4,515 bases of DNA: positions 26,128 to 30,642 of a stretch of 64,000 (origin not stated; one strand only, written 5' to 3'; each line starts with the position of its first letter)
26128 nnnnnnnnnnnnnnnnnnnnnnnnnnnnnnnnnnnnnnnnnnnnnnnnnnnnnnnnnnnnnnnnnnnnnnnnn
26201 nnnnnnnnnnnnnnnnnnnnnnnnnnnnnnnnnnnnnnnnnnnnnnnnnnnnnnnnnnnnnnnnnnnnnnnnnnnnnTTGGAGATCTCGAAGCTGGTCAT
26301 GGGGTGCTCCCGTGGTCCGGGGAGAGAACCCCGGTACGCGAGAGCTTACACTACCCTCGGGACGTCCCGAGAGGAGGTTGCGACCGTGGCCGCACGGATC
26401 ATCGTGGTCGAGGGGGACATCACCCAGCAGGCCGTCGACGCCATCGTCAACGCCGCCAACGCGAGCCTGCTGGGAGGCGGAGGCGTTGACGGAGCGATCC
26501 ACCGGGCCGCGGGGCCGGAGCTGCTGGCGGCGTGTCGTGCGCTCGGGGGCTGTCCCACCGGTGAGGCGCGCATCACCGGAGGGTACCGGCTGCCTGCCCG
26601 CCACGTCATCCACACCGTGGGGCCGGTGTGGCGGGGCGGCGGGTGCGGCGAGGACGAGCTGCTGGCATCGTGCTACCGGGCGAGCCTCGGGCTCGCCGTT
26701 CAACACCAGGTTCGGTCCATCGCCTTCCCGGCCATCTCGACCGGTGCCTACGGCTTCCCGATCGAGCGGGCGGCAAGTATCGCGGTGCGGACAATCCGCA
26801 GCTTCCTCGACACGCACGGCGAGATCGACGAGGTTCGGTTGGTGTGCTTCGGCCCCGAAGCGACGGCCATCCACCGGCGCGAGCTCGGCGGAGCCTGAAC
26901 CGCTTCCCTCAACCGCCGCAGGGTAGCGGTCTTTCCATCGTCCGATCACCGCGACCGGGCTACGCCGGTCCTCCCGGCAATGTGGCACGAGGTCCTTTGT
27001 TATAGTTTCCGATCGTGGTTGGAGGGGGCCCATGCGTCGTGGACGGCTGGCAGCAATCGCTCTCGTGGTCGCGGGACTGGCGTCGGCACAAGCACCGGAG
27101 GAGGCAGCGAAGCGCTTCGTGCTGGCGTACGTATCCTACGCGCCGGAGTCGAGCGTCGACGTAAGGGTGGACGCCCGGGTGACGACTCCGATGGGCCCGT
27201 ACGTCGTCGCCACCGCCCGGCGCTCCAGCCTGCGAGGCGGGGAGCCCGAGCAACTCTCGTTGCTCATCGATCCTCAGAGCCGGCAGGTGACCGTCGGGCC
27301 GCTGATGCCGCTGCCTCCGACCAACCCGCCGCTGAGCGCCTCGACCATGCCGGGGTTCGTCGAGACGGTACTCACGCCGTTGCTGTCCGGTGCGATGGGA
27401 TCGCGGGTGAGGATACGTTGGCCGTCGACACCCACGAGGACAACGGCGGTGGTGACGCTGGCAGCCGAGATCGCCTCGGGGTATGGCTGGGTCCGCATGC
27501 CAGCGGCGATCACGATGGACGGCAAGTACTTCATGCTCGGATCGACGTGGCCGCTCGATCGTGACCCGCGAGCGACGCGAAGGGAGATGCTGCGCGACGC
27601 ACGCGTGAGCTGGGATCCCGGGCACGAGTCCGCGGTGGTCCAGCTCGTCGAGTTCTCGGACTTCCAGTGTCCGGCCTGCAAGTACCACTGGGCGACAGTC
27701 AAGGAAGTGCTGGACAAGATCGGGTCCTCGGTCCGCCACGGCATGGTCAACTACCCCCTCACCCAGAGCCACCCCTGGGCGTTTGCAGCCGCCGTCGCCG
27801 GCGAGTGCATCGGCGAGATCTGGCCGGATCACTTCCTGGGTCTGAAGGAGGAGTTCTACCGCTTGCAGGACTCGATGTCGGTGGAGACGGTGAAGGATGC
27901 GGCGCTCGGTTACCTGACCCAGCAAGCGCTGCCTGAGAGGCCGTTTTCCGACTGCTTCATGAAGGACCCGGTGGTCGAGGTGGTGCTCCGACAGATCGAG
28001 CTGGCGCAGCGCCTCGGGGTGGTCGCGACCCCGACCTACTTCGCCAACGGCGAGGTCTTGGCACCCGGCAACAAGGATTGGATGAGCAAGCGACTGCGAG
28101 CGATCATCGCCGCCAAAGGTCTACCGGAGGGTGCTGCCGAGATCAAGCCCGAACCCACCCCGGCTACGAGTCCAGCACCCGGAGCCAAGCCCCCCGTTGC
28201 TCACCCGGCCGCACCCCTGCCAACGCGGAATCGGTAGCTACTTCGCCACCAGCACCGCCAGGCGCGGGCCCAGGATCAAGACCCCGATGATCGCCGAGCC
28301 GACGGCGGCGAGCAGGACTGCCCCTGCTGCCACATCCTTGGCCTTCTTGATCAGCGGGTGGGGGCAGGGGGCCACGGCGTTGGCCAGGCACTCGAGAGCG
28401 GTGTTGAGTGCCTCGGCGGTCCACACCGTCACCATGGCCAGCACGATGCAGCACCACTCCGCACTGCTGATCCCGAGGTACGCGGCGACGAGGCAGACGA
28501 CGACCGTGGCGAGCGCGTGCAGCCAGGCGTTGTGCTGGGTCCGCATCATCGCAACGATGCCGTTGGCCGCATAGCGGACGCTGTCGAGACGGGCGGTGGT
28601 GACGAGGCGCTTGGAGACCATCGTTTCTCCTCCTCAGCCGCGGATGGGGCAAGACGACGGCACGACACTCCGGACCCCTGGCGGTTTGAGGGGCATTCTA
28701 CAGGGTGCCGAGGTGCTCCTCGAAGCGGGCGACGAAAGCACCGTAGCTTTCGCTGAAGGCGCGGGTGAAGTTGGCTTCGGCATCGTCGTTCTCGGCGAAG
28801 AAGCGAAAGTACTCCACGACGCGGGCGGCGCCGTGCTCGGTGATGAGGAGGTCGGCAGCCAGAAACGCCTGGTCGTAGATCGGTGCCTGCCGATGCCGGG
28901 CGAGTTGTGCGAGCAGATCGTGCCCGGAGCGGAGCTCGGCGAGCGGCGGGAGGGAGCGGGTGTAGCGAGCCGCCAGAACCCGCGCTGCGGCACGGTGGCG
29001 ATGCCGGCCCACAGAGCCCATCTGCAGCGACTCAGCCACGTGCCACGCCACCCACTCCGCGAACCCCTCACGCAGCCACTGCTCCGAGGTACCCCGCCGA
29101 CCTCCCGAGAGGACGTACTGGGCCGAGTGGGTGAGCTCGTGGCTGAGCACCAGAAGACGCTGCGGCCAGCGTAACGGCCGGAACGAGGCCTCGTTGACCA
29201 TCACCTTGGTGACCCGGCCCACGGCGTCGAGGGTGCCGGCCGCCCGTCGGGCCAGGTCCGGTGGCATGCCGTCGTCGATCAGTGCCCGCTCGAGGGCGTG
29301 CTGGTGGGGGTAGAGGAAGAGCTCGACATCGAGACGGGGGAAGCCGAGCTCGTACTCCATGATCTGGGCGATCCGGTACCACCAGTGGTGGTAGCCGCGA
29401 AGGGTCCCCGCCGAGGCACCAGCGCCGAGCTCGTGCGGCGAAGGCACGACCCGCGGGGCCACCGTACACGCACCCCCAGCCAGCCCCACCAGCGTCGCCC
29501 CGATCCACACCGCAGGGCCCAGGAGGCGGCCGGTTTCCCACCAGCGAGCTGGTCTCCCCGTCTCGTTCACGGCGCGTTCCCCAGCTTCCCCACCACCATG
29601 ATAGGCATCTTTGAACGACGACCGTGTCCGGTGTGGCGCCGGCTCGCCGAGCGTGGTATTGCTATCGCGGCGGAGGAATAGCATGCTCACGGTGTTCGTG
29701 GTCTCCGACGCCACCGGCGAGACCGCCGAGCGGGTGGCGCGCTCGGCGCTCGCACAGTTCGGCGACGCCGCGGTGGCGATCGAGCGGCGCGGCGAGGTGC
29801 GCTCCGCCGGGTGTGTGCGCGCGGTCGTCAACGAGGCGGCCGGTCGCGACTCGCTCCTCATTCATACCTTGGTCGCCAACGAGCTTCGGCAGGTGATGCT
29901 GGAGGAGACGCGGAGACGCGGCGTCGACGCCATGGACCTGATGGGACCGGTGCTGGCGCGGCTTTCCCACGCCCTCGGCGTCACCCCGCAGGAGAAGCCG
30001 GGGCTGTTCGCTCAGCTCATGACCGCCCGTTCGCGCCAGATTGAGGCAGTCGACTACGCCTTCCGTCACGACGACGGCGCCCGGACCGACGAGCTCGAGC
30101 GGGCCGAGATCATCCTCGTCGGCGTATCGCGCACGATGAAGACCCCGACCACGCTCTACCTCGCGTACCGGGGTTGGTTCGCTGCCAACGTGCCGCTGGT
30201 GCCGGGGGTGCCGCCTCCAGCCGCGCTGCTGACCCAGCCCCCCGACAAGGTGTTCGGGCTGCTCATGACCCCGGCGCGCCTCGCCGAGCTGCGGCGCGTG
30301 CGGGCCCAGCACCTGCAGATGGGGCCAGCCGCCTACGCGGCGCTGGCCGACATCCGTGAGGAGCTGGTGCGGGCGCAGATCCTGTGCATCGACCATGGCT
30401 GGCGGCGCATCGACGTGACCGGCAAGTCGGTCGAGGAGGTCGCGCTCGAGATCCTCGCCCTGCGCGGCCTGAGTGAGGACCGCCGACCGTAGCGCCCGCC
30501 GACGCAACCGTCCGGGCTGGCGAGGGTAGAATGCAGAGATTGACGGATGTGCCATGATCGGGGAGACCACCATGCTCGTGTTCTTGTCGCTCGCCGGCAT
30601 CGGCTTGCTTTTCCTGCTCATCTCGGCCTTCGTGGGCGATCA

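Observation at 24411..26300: Truncated CphA2-type cyanophycin synthetase-like gene outside a cyanophycin cluster, divergent from a macro-domain gene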

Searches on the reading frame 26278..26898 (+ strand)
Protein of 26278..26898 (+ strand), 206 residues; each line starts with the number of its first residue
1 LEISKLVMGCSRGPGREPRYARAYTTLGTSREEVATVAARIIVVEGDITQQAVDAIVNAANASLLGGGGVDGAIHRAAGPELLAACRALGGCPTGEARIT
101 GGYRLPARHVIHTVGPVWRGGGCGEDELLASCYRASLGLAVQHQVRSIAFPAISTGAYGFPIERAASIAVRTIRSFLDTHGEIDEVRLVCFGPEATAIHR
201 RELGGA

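Call 3: search_protein_families(library=pfam, proteins=[window:26278-26898:+], max_evalue=0.01)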
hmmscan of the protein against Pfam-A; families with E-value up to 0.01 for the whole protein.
window:26278-26898:+ (206 aa): 1 family
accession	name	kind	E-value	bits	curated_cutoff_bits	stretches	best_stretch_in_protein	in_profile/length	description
PF01661.27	Macro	-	8.4e-48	161.6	22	1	57-169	1-118/118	Macro domain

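Call 4: search_protein_families(library=ncbifam, proteins=[window:26278-26898:+], max_evalue=0.01)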
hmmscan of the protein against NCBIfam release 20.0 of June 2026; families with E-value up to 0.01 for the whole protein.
window:26278-26898:+ (206 aa): 11 families
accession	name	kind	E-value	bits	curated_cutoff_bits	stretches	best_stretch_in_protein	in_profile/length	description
NF001664.0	PRK00431.1-6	equivalog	2.8e-71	238.4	200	1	40-204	3-170/173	O-acetyl-ADP-ribose deacetylase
NF001660.0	PRK00431.1-1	equivalog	9.4e-63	210.9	271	1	38-203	2-171/177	O-acetyl-ADP-ribose deacetylase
NF001663.0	PRK00431.1-4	equivalog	1.2e-59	201.3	285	1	39-198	7-170/180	ADP-ribose-binding protein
NF001661.0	PRK00431.1-2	equivalog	4.6e-56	189.5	291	1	40-194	2-162/179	O-acetyl-ADP-ribose deacetylase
NF003163.0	PRK04143.1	equivalog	4.5e-44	150.8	272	1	36-202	80-259/265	protein-ADP-ribose hydrolase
NF009880.0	PRK13341.1-1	equivalog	3.4e-42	144.6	891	1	30-200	418-594/599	AAA family ATPase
NF001667.0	PRK00431.2-3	equivalog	2.8e-29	102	252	1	38-196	7-166/182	ADP-ribose-binding protein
NF001668.0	PRK00431.2-4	equivalog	9.7e-28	96.9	278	1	40-177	50-188/220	ADP-ribose-binding protein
NF001662.0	PRK00431.1-3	equivalog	4e-23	82.2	215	2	107-196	84-174/185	[protein ADP-ribosylglutamate] hydrolase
NF001665.0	PRK00431.2-1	equivalog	2.1e-22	79.5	315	1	39-176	8-146/177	ADP-ribose-binding protein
NF001666.0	PRK00431.2-2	equivalog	1.4e-15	57.6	246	1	41-178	3-139/164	ADP-ribose-binding protein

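Call 55: list_cluster_members(proteins=[P0001, P0003, window:26386-26898:+, window:23460-24269:+])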
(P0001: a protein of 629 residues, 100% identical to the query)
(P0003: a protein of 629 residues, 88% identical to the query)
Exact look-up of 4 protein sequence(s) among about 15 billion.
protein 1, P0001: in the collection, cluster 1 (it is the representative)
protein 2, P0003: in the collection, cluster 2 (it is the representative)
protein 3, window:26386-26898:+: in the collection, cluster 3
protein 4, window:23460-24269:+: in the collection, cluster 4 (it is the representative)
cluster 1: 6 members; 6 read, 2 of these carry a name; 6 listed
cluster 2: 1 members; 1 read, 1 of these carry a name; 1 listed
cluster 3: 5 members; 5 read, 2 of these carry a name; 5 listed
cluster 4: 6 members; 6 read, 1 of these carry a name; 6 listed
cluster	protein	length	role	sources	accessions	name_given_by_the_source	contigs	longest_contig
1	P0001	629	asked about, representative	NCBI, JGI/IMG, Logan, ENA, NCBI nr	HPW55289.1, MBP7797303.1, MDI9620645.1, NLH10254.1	MAG: hypothetical protein KA072_01615 [Thermoanaerobaculaceae bacterium] | hypothetical protein [Thermoanaerobaculaceae bacterium]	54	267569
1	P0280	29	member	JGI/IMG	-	hypothetical protein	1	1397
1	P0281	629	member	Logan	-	-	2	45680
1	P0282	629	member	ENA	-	-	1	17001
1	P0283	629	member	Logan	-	-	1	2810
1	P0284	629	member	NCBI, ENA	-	-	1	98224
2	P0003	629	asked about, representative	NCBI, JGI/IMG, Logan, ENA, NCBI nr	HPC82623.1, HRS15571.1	MAG TPA: hypothetical protein P5234_04900 [Thermoanaerobaculaceae bacterium] | hypothetical protein [Thermoanaerobaculaceae bacterium]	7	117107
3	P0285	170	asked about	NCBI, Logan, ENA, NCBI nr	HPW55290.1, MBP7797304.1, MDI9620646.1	MAG: O-acetyl-ADP-ribose deacetylase [Thermoanaerobaculaceae bacterium] | O-acetyl-ADP-ribose deacetylase [Thermoanaerobaculaceae bacterium]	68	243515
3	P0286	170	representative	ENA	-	-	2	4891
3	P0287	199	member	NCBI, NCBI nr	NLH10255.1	MAG: O-acetyl-ADP-ribose deacetylase [Holophagae bacterium] | O-acetyl-ADP-ribose deacetylase [Holophagae bacterium]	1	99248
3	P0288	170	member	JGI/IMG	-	-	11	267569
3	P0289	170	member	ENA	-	-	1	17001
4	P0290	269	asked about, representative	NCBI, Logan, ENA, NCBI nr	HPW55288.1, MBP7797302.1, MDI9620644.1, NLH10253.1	MAG: diaminopimelate epimerase [Thermoanaerobaculaceae bacterium] | diaminopimelate epimerase [Thermoanaerobaculaceae bacterium]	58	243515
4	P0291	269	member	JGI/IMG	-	-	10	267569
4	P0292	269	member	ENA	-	-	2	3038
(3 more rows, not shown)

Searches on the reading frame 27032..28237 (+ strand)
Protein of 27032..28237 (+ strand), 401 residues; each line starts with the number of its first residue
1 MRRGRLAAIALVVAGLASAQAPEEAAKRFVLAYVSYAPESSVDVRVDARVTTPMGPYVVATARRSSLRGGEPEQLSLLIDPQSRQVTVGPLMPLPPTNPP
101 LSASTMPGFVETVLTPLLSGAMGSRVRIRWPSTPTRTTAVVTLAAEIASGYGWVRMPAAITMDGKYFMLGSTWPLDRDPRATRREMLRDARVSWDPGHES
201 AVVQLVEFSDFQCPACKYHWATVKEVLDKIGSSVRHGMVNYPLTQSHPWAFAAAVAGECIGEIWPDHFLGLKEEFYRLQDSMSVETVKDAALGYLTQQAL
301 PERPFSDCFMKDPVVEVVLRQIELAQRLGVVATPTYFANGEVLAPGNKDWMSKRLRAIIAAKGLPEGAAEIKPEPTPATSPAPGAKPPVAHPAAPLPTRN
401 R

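Call 3: search_protein_families(library=pfam, proteins=[window:27032-28237:+], max_evalue=0.01)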
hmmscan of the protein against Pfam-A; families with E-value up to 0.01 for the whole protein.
window:27032-28237:+ (401 aa): 2 families
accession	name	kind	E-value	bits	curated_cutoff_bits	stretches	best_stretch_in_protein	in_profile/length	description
PF13462.12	Thioredoxin_4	-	1.1e-14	55.4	23.2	1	197-350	9-158/165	Thioredoxin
PF01323.26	DSBA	-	5.2e-05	23.6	25.6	0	312-350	145-183/191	DSBA-like thioredoxin domain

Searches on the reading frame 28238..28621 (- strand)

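Call 8: search_protein_families(library=pfam, proteins=[window:28238-28621:-], max_evalue=0.0001)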
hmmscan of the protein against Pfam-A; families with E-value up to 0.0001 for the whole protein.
window:28238-28621:- (127 aa): 1 family
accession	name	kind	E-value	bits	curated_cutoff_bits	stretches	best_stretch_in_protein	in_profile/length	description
PF01219.24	DAGK_prokar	-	1.4e-29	102.3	22.3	1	16-117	1-102/102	Prokaryotic diacylglycerol kinase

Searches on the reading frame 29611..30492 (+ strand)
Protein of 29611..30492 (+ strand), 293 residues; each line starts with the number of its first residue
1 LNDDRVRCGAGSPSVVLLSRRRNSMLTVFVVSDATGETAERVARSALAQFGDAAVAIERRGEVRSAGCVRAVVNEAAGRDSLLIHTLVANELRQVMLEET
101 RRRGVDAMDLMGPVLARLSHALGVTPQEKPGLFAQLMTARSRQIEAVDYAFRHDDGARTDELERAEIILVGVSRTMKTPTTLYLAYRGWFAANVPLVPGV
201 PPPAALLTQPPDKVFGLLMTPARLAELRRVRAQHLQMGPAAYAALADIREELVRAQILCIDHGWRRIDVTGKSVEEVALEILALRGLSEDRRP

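Call 9: search_protein_families(library=pfam, proteins=[window:29611-30492:+], max_evalue=0.0001)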
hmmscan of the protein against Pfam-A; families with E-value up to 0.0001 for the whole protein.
window:29611-30492:+ (293 aa): 1 family
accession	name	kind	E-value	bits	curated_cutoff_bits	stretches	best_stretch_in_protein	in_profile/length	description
PF03618.20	Kinase-PPPase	-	4.1e-80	269.6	23.5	1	28-282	1-256/256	Kinase/pyrophosphorylase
